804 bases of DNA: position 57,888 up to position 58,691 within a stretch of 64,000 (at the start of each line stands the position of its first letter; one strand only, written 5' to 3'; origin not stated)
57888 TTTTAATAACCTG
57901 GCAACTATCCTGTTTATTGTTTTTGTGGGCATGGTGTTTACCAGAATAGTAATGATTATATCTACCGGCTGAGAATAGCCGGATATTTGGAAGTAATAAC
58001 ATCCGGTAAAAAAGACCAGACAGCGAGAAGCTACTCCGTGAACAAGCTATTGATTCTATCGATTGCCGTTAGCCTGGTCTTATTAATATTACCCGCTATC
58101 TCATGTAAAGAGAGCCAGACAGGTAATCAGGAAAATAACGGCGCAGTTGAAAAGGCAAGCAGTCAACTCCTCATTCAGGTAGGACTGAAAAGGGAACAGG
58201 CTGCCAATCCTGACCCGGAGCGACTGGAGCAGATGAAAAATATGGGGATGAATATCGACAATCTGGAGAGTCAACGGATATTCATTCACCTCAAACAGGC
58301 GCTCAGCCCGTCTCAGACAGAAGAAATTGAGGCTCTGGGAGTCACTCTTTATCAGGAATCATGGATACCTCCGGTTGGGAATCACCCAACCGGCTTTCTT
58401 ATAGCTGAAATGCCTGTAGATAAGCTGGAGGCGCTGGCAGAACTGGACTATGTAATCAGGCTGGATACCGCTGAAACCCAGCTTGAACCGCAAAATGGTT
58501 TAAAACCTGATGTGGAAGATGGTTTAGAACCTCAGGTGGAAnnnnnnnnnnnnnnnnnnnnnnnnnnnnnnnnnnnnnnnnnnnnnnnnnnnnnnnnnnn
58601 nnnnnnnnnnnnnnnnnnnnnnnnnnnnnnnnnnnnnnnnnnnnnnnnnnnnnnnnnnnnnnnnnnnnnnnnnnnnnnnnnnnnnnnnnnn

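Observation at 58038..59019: Stand-alone lipoprotein copy of the subtilase propeptide encoded directly upstream of the protease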

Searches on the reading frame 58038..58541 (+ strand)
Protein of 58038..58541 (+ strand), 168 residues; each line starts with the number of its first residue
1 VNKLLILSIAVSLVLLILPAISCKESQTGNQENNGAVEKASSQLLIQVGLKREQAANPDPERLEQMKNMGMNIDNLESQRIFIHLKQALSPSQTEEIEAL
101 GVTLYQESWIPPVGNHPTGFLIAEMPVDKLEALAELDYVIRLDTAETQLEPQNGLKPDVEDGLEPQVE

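Call 5: search_protein_families(library=pfam, proteins=[window:58038-58541:+], max_evalue=0.01)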
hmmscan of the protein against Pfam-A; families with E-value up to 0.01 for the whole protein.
window:58038-58541:+ (168 aa): 0 families

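Call 6: search_protein_families(library=ncbifam, proteins=[window:58038-58541:+], max_evalue=0.01)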
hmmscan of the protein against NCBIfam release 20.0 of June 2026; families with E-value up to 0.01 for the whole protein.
window:58038-58541:+ (168 aa): 0 families

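Call 8: find_homologous_proteins(query=window:58038-58541:+)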
Query window:58038-58541:+ (168 aa): 250 proteins with E <= 0.001 among 430 candidates; the best 120 are listed.
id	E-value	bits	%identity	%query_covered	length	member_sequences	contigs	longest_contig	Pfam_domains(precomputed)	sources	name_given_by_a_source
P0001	1.2e-100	352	99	100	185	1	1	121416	-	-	-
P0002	3.5e-83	295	80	100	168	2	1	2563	-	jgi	-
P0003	1.8e-69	251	74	86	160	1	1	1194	-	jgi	jgi:hypothetical protein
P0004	5.4e-59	217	67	93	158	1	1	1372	-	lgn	-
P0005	7.4e-59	216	64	93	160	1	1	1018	-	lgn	-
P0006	1.5e-58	215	64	95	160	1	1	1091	-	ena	-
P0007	6.8e-57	210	63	95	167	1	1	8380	-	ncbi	-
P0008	4.0e-54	201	58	100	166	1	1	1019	-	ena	-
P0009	4.9e-54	201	62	93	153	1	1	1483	-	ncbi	-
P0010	8.7e-54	200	63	95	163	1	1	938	-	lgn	-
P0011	1.5e-53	199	64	83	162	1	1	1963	-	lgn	-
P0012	3.5e-53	198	62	93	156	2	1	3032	-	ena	-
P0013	5.5e-53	197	64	93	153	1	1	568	-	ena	-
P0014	1.9e-52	196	61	95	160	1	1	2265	-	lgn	-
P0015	2.7e-52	195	61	95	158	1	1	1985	-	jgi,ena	-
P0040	1.4e-49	186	58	95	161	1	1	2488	PF28006.1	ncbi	-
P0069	2.4e-47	179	57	91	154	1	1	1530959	-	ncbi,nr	ncbi:MAG: hypothetical protein JSV32_03490 [Dehalococcoidia bacterium]|nr:MAG: hypothetical protein 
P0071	2.8e-47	179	57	93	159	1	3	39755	-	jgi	-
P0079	1.4e-46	177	68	73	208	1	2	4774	PF27998.1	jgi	-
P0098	2.7e-45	172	54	95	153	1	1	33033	-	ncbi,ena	-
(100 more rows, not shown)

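Call 9: find_encoding_contigs(protein=P0069, flank=8000, max_places=2)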
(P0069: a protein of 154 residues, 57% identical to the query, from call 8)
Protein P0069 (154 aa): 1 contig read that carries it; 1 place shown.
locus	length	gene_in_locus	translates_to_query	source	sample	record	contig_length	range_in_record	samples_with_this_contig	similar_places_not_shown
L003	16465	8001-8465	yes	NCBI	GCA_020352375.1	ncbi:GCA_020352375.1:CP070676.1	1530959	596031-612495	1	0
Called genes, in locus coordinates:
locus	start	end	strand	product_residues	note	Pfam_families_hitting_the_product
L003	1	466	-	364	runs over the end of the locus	PF01924:HypD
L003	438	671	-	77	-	PF01455:HupF_HypC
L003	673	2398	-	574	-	PF01300:Sua5_yciO_yrdC, PF17788:HypF_C, PF00814:TsaD (faint), PF22521:HypF_C_2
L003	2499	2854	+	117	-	-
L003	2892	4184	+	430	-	PF00005:ABC_tran, PF13304:AAA_21 (faint), PF14524:Wzt_C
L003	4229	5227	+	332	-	PF00534:Glycos_transf_1, PF13692:Glyco_trans_1_4 (faint)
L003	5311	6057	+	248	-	PF13578:Methyltransf_24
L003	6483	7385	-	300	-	-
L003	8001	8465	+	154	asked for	-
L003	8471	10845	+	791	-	PF00082:Peptidase_S8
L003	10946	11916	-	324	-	PF07995:GSDH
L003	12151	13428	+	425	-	PF07690:MFS_1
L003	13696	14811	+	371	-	PF07690:MFS_1, PF12832:MFS_1_like (faint), PF07690:MFS_1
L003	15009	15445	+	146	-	PF03972:MmgE_PrpD_N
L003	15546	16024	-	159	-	PF00106:adh_short, PF08659:KR, PF13561:adh_short_C2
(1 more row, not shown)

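Call 10: find_encoding_contigs(protein=P0071, flank=8000, max_places=2)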
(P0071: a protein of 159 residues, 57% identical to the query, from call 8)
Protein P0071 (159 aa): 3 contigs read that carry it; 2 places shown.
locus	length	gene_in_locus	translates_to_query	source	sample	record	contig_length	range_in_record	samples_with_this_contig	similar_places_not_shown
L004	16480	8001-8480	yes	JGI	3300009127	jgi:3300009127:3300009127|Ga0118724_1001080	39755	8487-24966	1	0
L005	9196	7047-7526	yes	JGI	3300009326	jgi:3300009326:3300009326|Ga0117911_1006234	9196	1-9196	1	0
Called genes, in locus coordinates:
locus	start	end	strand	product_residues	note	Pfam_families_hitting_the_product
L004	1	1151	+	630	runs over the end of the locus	PF01381:HTH_3, PF12844:HTH_19, PF13412:HTH_24 (faint), PF13560:HTH_31, PF01381:HTH_3, PF12844:HTH_19, PF13443:HTH_26 (weak), PF13560:HTH_31, +2 more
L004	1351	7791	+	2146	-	-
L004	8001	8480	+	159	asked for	-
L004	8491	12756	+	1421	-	PF00082:Peptidase_S8, PF26182:Ig_NUP210_5th (faint), PF02368:Big_2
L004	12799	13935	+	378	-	PF02368:Big_2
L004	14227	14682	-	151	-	-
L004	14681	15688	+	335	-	PF00939:Na_sulph_symp, PF03600:CitMHS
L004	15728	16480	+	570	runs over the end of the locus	PF01266:DAO (faint), PF03486:HI0933_like (faint), PF07992:Pyr_redox_2, PF13450:NAD_binding_8 (faint), PF13454:NAD_binding_9 (faint), PF00070:Pyr_redox, PF02852:Pyr_redox_dim, PF00581:Rhodanese, +1 more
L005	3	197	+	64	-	?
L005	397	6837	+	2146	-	-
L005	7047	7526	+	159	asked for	-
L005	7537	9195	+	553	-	?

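Call 11: find_encoding_contigs(protein=P0098, flank=8000, max_places=2)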
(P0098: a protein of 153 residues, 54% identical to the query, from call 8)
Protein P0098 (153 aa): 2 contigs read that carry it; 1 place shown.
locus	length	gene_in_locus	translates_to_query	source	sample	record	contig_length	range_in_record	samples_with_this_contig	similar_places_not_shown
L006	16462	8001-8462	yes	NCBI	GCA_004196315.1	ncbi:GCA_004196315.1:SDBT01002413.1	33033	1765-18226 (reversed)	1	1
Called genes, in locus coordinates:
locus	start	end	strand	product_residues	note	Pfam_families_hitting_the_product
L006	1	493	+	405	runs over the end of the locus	PF21269:TreT_GT1, PF20706:GT4-conflict, PF00534:Glycos_transf_1, PF13692:Glyco_trans_1_4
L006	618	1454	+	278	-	PF05448:AXE1 (faint), PF02230:Abhydrolase_2 (faint), PF12146:Hydrolase_4, PF00561:Abhydrolase_1, PF12697:Abhydrolase_6, PF00326:Peptidase_S9 (faint)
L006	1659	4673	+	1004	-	PF14870:PSII_BNR (faint), PF15902:Sortilin-Vps10 (faint), PF13088:BNR_2 (weak), PF16656:Pur_ac_phosph_N (faint), PF25788:Ig_Rha78A_N (faint)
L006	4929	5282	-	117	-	-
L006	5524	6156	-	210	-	PF13483:Lactamase_B_3, PF12706:Lactamase_B_2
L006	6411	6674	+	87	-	-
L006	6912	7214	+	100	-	-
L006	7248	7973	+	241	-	-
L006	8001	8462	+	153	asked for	-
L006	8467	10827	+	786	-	PF00082:Peptidase_S8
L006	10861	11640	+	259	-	PF02517:Rce1-like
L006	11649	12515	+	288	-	PF09721:Exosortase_EpsH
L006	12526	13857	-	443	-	PF08245:Mur_ligase_M, PF27239:FOL3_C, PF02875:Mur_ligase_C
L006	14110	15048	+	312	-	PF00215:OMPdecase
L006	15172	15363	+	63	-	PF06107:DUF951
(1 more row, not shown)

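Call 25: predict_structure(alignment_id=A1)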
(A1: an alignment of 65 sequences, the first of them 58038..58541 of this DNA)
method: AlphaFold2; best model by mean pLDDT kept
length: 168 residues; sequences in the alignment: 65
mean_pLDDT: 79.4   pTM: 0.65
mean pLDDT of the five models: 79.4, 79.4, 79.3, 76.1, 74.6
residues with pLDDT >= 90: 102; 70-90: 9; 50-70: 24; < 50: 33
segments of 3 or more residues with pLDDT < 50: 21-33, 149-166
pLDDT, mean of each block of 10 residues (from residue 1): 56 55 39 64 96 98 94 96 97 98 97 92 98 97 78 45 45
secondary structure, 60 per line:
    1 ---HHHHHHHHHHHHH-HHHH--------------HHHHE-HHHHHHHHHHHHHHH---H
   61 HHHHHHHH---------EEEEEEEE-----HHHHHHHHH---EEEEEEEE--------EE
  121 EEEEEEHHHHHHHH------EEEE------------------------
elements in order: H4-16 H18-21 H36-39 H42-56 H60-68 E78-85 H91-99 E103-110 E119-126 H127-134 E141-144

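Call 29: fold_search(model_id=the predicted structure, library=pdb)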
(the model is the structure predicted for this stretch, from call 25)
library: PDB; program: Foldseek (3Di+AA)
matches with E <= 10: 920; with E <= 0.001: 0
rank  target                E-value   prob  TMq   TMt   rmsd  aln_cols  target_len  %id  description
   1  1qjh                  1.6e-02  0.91  0.24  0.37   5.5        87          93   21  Protein Aggregation and Alzheimer's Disease: Crystallographic Analysis of the Phenomenon. Engineered version of the ribo (released 2000-06-29)
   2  1g1x_A                6.4e-02  0.66  0.23  0.33   6.2        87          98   21  STRUCTURE OF RIBOSOMAL PROTEINS S15, S6, S18, AND 16S RIBOSOMAL RNA (released 2000-10-30)
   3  5vlh_A                7.7e-02  0.85  0.24  0.13   5.3        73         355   18  Short PCSK9 delta-P' complex with peptide Pep1 (released 2017-08-16)
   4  1vr6_C                8.2e-02  0.84  0.26  0.14   4.2        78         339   13  Crystal structure of Phospho-2-dehydro-3-deoxyheptonate aldolase (DAHP synthase) (TM0343) from Thermotoga Maritima at  (released 2005-03-08)
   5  1lou                  8.8e-02  0.57  0.22  0.33   6.2        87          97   24  RIBOSOMAL PROTEIN S6 (released 1998-11-30)
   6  4jp8                  9.9e-02  0.98  0.28  0.13   3.5        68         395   13  Crystal structure of Pro-F17H/S324A (released 2014-01-29)
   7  9evs_E                9.9e-02  0.85  0.28  0.42   3.8        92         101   16  Structure of the flowering plant mitoribosome with P-site tRNA (released 2025-09-03)
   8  5nd8_f                1.1e-01  0.47  0.23  0.34   5.7        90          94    9  Hibernating ribosome from Staphylococcus aureus (Unrotated state) (released 2017-06-28)
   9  5o5j_F                1.2e-01  0.77  0.27  0.42   4.5        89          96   15  Structure of the 30S small ribosomal subunit from Mycobacterium smegmatis (released 2017-07-12)
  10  1cqm_A                1.3e-01  0.57  0.23  0.34   6.2        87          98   21  PROTEIN AGGREGATION AND ALZHEIMER'S DISEASE: CRYSTALLOGRAPHIC ANALYSIS OF THE PHENOMENON. ENGINEERED VERSION OF THE RI (released 2000-09-08)
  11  2bxj_A                1.3e-01  0.54  0.24  0.35   5.8        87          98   23  Double Mutant of the Ribosomal Protein S6 (released 2005-10-26)
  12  5yei_A                1.5e-01  0.20  0.20  0.10  11.2       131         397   11  Mechanistic insight into the regulation of Pseudomonas aeruginosa aspartate kinase (released 2018-08-29)
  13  2w2n_P                1.6e-01  0.66  0.24  0.39   7.6        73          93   18  WT PCSK9-deltaC bound to EGF-A H306Y mutant of LDLR (released 2008-11-18)
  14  1vr6_A                1.7e-01  0.72  0.26  0.14   4.2        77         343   13  Crystal structure of Phospho-2-dehydro-3-deoxyheptonate aldolase (DAHP synthase) (TM0343) from Thermotoga Maritima at  (released 2005-03-08)
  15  8bsi_a                1.7e-01  0.66  0.25  0.06   4.5        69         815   12  Giardia ribosome chimeric hybrid-like GDP+Pi bound state (B1) (released 2023-03-15)
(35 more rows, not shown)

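Call 33: find_encoding_contigs(protein=P0002, flank=3000, max_places=2)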
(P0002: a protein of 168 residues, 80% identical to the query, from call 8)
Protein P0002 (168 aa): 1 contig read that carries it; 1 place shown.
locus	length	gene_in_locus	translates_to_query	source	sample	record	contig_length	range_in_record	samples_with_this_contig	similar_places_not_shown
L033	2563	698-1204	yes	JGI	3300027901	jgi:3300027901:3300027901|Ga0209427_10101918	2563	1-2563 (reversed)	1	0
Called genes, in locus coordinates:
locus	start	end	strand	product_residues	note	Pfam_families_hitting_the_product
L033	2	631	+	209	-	?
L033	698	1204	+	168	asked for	-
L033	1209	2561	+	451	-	?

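Call 34: search_protein_representatives(alignment_id=A1)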
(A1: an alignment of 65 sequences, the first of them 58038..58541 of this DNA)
Query: 65 sequences, 155 profile positions. Proteins with E-value up to 0.001 (for the whole library): 321; up to 1e-10: 183; up to 1e-30: 57. The best 150 are listed.
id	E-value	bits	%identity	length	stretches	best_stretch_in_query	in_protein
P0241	1.6e-56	206.6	-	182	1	5-152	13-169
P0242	3.4e-56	205.6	-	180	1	1-131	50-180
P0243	8.2e-55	201.0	-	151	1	11-150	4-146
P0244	1.1e-52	194.1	-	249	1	29-148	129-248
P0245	2.2e-52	193.1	-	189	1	1-147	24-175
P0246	8.5e-52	191.3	-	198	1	11-150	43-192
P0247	9.7e-52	191.1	-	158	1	3-147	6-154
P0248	2.6e-51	189.7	-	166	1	29-149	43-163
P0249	5.9e-49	182.0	-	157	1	11-148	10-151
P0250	6.4e-49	181.9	-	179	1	5-153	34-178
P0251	7.6e-49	181.7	-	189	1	1-118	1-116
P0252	9.4e-49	181.4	-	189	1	8-148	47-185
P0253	1.1e-48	181.2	-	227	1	28-148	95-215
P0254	2.5e-48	180.0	-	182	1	21-146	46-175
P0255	3.6e-47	176.2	-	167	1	11-150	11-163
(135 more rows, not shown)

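Call 38: search_protein_families(library=pfam, proteins=[window:58038-58541:+, P0040, P0079, P0069], max_evalue=10)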
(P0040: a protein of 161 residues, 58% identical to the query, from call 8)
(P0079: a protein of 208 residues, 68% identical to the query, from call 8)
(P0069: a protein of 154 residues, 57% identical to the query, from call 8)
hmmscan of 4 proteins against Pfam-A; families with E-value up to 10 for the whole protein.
window:58038-58541:+ (168 aa): 2 families
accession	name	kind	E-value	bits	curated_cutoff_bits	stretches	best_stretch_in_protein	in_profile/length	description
PF17000.10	Asp5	-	0.013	16.2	25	1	4-41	4-41/71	Accessory secretory protein Sec, Asp5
PF05961.16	Chordopox_A13L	-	0.052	14.2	24.1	0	3-39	4-39/69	Chordopoxvirus A13L protein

P0040 (161 aa): 0 families

P0079 (208 aa): 2 families
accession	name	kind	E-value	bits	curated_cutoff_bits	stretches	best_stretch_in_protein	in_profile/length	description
PF04625.18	DEC-1_N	-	0.00014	21.5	29.2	1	38-115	114-188/403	DEC-1 protein, N-terminal region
PF07304.16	SRA1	-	0.11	12.7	23.3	1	42-144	4-103/147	Steroid receptor RNA activator (SRA1)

P0069 (154 aa): 1 family
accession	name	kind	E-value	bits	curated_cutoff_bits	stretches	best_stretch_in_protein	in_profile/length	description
PF14203.11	TTRAP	-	0.38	11.4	27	0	53-87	14-51/62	Putative transposon-transfer assisting protein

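Call 67: find_related_loci(query=A1, collection=genome_contigs, flank=4000)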
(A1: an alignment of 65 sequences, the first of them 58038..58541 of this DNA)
Query A1 (168 aa) in genome_contigs; peptide patterns used: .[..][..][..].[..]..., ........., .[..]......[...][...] (x = any residue, [..] = any of these).
152 stretches matched a pattern; 40 encode a relative of the query (tblastn E <= 1e-3); 40 distinct loci.
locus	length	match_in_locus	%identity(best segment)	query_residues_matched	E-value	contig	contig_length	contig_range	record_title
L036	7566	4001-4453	53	1-156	2e-50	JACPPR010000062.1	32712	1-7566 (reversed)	MAG: Chloroflexi bacterium isolate NC_groundwater_632_Ag_B-0.1um_53_259 B_1_S1_Biohub_coassembly_k141_3307136, whole gen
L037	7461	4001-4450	52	1-157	6e-50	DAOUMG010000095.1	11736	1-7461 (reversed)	MAG TPA_asm: Dehalococcoidaceae bacterium isolate W53_106 k135_599284, whole genome shotgun sequence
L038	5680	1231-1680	50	1-157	1e-47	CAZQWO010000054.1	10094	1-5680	MAG TPA_asm: uncultured Dehalococcoidaceae bacterium isolate binchicken_co332_95 genome assembly, contig: NODE_1806_leng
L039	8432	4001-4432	53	10-157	1e-46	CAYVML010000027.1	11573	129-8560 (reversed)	MAG TPA_asm: uncultured Dehalococcoidales bacterium isolate SRP214966_co5_15 genome assembly, contig: NODE_5307_length_1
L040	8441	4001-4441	52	8-153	2e-44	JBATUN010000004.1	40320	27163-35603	MAG: Dehalococcoidia bacterium isolate MFD12951_ilm_asm_bin17 k127_14333, whole genome shotgun sequence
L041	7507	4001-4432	52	14-153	2e-44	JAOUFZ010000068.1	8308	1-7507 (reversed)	MAG: Dehalococcoidia bacterium isolate 4_1_July_SF_Bin57 4_1_July_SF_Bin57_scaffold_4525_c1, whole genome shotgun sequen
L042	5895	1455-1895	53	8-153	2e-43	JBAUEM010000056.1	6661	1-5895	MAG: Dehalococcoidia bacterium isolate MFD13097_ilm_asm_bin13 k127_20666, whole genome shotgun sequence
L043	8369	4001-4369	57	31-153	4e-43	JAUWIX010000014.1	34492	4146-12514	MAG: Dehalococcoidia bacterium isolate CSMAG_2305 CSMAG_2305_k127_431939_length_34492_cov_31.5490, whole genome shotgun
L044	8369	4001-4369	57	31-153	4e-42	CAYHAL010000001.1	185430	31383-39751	MAG TPA_asm: uncultured Dehalococcoidales bacterium isolate ERP119294_co3_379 genome assembly, contig: NODE_4_length_185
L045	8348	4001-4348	59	37-152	5e-42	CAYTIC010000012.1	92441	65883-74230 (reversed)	MAG TPA_asm: uncultured Dehalococcoidales bacterium isolate SRP302447_co3_791 genome assembly, contig: NODE_668_length_9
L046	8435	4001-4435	50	1-153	1e-41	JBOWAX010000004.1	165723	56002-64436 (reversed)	MAG: Dehalogenimonas sp. isolate TCA1 NODE_34_length_165723_cov_133.094519, whole genome shotgun sequence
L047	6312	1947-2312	57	31-152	1e-41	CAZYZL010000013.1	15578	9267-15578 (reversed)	MAG TPA_asm: uncultured Dehalococcoidales bacterium isolate SRP098346_co1_430 genome assembly, contig: NODE_4108_length_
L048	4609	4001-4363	51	32-152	5e-41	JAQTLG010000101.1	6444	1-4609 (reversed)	MAG: Dehalococcoidia bacterium isolate STA_11 NODE_27719_length_6444_cov_3.936521_Sandtown_A, whole genome shotgun seque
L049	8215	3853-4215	51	32-152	5e-41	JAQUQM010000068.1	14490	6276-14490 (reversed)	MAG: Dehalococcoidia bacterium isolate STD1_5 NODE_10491_length_14490_cov_3.707025_Sandtown_D1, whole genome shotgun seq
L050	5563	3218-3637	51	9-152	3e-41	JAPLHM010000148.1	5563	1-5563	MAG: Chloroflexota bacterium isolate LacPavin_0920_SED4_MAG_55_37 LacPavin_0920_SED4_scaffold_342100, whole genome shotg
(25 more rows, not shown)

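Call 75: search_solved_structures(query=A1, max_evalue=10, show_alignments=2)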
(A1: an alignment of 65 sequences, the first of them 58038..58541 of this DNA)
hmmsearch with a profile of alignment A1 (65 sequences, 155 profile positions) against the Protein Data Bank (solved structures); distinct sequences matched with E-value up to 10: 2.
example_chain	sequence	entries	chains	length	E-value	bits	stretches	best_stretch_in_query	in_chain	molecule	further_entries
4dij_A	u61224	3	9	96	1.2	12.1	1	47-90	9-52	E3 ubiquitin-protein ligase Mdm2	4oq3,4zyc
3lbk_A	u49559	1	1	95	1.2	12.1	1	47-90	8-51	E3 ubiquitin-protein ligase Mdm2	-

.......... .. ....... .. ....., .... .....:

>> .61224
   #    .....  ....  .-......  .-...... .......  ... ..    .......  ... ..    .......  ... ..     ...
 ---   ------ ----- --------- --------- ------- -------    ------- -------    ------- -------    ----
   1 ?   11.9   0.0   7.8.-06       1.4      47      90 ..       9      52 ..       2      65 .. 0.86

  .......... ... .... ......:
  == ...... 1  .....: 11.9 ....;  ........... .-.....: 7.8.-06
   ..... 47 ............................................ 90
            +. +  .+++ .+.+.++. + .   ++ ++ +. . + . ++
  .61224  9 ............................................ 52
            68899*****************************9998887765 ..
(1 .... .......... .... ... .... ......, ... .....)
